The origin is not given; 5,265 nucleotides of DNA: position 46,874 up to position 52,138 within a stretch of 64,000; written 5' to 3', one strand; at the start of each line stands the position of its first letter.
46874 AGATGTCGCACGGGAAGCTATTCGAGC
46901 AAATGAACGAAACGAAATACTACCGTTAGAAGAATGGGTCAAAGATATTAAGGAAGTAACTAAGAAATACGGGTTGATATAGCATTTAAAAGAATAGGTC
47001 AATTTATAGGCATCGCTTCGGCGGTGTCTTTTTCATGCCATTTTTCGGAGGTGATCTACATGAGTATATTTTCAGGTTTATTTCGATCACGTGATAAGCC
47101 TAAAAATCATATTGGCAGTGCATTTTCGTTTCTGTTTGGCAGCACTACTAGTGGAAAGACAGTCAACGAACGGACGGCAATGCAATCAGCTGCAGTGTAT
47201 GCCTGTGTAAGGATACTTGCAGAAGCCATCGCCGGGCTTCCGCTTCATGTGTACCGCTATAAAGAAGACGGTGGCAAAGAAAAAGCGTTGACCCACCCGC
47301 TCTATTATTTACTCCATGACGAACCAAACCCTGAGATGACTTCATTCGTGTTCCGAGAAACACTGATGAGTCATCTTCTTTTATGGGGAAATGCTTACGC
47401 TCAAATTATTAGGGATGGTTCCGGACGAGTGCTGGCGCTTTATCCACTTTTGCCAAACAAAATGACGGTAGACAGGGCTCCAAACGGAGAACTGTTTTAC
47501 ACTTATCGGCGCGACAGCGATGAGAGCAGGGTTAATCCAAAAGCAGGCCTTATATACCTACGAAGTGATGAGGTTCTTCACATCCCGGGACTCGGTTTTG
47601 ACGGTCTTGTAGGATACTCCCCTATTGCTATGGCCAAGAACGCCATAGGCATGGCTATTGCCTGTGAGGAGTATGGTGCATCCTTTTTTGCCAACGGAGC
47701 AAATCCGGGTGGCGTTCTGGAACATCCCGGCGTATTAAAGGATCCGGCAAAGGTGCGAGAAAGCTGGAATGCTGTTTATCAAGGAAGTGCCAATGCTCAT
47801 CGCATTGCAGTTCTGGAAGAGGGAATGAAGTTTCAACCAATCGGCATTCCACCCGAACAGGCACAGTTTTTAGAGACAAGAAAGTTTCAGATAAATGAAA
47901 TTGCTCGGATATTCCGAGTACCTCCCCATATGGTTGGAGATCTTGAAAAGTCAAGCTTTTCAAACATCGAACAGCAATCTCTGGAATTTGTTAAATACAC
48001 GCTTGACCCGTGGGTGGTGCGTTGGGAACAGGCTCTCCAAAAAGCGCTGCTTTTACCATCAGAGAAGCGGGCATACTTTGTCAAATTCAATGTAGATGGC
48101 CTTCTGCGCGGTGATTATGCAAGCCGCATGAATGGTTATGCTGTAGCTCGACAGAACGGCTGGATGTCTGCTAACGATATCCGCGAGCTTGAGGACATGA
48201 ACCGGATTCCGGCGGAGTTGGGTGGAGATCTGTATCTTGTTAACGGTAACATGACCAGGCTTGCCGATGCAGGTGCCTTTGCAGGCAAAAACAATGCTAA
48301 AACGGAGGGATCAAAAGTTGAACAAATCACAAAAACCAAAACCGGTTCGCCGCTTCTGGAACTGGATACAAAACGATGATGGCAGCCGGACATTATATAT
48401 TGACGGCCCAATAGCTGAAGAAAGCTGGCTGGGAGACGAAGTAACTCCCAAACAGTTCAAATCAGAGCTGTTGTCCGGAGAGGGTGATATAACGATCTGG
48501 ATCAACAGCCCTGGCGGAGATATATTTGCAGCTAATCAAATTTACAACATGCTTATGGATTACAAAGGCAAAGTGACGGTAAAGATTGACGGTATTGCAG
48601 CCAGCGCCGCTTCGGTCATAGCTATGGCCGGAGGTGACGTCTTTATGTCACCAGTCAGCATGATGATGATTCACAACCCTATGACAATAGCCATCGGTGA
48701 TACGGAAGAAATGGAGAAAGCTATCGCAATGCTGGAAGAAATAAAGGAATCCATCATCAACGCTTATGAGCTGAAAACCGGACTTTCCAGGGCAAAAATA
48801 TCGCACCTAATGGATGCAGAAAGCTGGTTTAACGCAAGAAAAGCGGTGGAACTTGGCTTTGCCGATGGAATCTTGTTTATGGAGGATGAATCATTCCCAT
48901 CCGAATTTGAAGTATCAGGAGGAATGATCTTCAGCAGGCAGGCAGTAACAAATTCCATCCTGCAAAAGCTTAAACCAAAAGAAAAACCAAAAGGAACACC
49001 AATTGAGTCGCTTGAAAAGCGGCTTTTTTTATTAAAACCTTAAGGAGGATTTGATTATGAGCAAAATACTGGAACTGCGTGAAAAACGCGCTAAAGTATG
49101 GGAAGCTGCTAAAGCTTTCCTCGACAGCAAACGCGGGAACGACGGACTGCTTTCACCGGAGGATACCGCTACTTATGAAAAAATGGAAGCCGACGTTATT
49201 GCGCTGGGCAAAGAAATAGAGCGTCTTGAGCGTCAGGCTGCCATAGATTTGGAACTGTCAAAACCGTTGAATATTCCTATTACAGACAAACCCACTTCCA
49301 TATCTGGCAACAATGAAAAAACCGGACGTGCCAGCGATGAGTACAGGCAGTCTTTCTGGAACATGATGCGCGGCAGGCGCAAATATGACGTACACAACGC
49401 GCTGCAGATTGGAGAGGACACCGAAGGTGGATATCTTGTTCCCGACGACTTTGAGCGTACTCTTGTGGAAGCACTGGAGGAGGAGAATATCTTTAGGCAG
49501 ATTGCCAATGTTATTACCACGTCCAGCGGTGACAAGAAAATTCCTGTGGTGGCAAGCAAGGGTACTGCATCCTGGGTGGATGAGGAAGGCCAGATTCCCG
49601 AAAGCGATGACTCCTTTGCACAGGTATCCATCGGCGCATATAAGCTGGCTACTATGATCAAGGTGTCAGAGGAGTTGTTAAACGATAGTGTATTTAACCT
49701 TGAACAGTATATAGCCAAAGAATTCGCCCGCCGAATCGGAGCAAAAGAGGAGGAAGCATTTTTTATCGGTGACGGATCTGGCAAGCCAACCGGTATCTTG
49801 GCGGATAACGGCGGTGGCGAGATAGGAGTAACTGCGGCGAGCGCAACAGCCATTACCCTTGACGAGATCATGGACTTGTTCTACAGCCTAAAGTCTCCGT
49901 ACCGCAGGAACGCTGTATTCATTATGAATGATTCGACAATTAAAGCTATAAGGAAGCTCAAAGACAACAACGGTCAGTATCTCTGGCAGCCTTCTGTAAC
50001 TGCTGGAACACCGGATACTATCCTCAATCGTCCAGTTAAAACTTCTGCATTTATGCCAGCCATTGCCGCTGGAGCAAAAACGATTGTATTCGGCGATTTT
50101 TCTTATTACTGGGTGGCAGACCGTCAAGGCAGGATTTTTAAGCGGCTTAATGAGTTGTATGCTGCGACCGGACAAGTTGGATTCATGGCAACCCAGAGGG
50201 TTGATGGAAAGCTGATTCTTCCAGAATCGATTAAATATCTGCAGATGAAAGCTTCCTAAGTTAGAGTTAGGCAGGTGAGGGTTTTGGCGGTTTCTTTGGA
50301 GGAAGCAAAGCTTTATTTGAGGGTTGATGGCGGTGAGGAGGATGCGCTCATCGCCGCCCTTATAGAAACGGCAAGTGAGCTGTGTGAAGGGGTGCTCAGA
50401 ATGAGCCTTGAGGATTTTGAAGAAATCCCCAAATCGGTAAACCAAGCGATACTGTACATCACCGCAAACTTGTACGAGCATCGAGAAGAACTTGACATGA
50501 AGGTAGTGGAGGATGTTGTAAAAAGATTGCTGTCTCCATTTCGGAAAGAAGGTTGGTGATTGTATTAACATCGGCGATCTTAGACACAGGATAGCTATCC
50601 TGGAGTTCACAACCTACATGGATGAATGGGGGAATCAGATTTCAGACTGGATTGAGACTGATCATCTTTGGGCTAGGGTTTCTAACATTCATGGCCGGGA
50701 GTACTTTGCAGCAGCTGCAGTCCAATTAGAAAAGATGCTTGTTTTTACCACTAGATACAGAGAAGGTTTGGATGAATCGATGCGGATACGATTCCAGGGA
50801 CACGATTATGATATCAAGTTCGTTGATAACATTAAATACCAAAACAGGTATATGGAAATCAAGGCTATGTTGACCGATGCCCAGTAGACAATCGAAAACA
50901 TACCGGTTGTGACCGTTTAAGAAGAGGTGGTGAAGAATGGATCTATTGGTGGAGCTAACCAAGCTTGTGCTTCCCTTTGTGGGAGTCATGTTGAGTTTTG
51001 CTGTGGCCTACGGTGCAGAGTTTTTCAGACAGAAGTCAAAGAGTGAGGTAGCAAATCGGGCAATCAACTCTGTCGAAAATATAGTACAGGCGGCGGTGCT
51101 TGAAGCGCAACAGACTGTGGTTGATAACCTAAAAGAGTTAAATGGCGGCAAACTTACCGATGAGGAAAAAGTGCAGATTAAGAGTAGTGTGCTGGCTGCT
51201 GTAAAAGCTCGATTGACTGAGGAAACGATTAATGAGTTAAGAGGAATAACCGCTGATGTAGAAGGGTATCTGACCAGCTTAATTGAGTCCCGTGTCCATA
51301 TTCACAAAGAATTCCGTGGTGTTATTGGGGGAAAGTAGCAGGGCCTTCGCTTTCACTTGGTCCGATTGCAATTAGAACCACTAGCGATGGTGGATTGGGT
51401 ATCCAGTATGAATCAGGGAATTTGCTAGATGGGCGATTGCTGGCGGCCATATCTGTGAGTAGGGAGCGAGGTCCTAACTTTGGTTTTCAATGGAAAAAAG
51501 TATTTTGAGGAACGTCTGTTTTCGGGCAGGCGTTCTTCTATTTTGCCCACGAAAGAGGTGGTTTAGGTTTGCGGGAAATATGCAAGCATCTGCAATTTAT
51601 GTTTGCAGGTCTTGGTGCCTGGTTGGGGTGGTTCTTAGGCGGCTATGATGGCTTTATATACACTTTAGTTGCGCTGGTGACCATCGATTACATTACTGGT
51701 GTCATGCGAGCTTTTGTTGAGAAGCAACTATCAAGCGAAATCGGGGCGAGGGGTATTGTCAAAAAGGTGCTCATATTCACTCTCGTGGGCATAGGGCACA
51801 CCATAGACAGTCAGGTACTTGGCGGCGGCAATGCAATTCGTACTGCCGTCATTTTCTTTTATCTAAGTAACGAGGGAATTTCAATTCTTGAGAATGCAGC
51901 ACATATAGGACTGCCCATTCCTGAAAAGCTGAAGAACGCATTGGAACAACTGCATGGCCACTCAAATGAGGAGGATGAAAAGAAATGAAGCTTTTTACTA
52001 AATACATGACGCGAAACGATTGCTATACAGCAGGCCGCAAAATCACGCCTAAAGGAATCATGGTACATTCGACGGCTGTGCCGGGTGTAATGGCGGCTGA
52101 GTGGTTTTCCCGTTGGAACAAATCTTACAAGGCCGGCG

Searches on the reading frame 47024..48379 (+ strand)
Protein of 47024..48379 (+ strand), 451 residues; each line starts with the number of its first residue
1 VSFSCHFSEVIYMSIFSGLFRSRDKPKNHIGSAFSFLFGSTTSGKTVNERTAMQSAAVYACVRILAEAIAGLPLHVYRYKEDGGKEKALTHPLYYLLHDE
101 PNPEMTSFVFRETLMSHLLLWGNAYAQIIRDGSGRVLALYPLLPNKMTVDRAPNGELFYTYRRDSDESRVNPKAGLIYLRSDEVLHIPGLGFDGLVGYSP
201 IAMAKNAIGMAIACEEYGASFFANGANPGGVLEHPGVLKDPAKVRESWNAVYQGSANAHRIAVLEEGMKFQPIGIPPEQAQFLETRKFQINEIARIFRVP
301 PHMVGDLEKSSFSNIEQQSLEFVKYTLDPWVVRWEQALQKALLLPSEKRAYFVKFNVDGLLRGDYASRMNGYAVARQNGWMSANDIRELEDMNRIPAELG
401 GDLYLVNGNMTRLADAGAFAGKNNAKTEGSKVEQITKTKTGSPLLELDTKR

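Call 8: search_protein_families(library=padloc, proteins=[window:47024-48379:+], max_evalue=0.001)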
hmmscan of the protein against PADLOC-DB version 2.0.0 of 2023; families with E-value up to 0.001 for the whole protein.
window:47024-48379:+ (451 aa): 0 families

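Call 43: search_protein_families(library=pfam, proteins=[window:47024-48379:+], max_evalue=0.001)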
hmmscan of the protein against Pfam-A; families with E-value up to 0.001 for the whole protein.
window:47024-48379:+ (451 aa): 1 family
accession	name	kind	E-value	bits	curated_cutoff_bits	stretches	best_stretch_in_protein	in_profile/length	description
PF04860.17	Phage_portal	-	3e-135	451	39.1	1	57-391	2-321/321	Phage portal protein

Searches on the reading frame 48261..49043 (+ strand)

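Call 43: search_protein_families(library=pfam, proteins=[window:48261-49043:+], max_evalue=0.001)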
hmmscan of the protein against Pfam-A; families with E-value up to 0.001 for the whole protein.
window:48261-49043:+ (260 aa): 3 families
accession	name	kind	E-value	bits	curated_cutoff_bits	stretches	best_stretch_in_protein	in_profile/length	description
PF00574.28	CLP_protease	-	4.6e-32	111.8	20.2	1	70-205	42-179/182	Clp protease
PF01972.22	SDH_protease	-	2.6e-06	27.1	31.3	1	77-136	94-153/286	ClpP-like SDH-type serine proteinase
PF25145.1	NfeD1b_N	-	2.2e-05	24.6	40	1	77-136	34-93/189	NfeD1b, N-terminal domain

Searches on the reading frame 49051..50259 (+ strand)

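Call 8: search_protein_families(library=padloc, proteins=[window:49051-50259:+], max_evalue=0.001)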
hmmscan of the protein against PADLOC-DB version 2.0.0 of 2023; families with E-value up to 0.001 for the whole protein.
window:49051-50259:+ (402 aa): 0 families

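Call 43: search_protein_families(library=pfam, proteins=[window:49051-50259:+], max_evalue=0.001)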
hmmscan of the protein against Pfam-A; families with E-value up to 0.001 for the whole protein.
window:49051-50259:+ (402 aa): 1 family
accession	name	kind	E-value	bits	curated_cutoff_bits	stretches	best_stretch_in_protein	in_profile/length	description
PF05065.19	Phage_capsid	-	8.1e-92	308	24.2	1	126-398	1-279/280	Phage capsid family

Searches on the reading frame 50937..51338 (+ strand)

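Call 59: search_protein_families(library=phrogs, proteins=[window:50937-51338:+], max_evalue=0.001)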
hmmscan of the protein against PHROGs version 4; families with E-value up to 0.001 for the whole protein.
window:50937-51338:+ (133 aa): 2 families
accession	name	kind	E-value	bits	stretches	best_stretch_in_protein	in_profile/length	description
phrog_13712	-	lysis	3.9e-08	34.5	1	10-122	11-128/175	holin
phrog_36209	-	lysis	4.3e-08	34.4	1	27-125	44-143/162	holin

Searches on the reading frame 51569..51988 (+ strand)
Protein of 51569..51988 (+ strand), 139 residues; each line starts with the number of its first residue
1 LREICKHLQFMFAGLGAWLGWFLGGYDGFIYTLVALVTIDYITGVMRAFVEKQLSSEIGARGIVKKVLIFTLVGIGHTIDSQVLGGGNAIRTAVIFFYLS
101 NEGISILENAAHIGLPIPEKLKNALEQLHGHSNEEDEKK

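Call 59: search_protein_families(library=phrogs, proteins=[window:51569-51988:+], max_evalue=0.001)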
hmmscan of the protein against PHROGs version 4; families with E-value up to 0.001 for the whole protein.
window:51569-51988:+ (139 aa): 4 families
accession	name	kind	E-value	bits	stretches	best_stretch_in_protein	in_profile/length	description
phrog_199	-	lysis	2.4e-28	100.2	1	5-138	5-137/545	holin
phrog_21233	-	unknown function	6.5e-27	94.4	1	1-72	1-72/72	-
phrog_16802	-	unknown function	3.3e-21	75.9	1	72-137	1-66/74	-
phrog_32726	-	unknown function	5e-09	37.2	1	1-34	1-34/34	-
